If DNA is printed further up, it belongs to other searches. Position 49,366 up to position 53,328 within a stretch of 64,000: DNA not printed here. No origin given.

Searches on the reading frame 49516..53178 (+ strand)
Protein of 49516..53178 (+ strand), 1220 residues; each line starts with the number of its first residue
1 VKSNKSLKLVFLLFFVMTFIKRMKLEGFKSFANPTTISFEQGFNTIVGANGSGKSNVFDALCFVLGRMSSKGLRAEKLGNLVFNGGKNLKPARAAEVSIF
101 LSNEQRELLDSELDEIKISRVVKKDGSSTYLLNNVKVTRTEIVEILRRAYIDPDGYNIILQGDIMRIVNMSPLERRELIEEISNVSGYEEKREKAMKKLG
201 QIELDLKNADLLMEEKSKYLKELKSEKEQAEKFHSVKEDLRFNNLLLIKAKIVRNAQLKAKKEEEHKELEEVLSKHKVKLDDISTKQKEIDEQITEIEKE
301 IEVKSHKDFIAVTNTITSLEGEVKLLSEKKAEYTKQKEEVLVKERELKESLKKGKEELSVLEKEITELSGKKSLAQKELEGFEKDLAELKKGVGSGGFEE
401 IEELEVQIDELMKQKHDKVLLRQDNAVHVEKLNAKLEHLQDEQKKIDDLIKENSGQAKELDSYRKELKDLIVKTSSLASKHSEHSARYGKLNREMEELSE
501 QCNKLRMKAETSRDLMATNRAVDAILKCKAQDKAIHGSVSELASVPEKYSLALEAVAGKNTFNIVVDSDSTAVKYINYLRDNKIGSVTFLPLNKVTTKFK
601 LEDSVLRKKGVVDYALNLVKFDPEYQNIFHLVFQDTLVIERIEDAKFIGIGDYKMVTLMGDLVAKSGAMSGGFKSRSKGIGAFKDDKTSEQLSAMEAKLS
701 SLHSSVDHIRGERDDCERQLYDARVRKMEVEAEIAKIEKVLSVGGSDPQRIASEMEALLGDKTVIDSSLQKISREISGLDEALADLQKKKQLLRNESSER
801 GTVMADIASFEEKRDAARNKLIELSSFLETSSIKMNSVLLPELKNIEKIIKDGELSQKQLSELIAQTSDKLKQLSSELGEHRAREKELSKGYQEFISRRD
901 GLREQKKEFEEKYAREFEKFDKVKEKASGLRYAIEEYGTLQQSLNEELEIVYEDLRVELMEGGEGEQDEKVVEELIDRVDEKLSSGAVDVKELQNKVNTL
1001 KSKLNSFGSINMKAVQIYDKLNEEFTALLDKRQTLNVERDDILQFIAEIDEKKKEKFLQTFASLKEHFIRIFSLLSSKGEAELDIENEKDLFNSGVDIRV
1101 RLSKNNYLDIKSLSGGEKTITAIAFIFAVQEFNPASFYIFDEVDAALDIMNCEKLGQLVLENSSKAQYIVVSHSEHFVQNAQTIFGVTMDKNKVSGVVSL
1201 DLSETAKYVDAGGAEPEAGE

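Call 12: search_protein_families(library=pfam, proteins=[window:49516-53178:+], max_evalue=0.001)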
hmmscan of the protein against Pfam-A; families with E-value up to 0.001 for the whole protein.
window:49516-53178:+ (1220 aa): 6 families
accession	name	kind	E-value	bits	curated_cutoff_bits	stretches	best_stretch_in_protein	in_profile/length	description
PF02463.25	SMC_N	-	5.6e-50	170.2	40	1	19-1195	1-219/220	RecF/RecN/SMC N terminal domain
PF06470.18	SMC_hinge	-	3.2e-27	95.7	22.5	1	533-646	2-113/116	SMC proteins Flexible Hinge Domain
PF13175.12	AAA_15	-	3.2e-09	37.3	32.1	1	20-409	3-273/374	AAA ATPase domain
PF13304.12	AAA_21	-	1.2e-08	35.8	27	1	43-104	1-51/304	AAA domain, putative AbiEii toxin, Type IV TA system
PF13476.12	AAA_23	-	4.3e-08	34.5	27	1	22-302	1-201/201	AAA domain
PF13555.12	AAA_29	-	3.4e-05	23.9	27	1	21-65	2-46/61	P-loop containing region of AAA domain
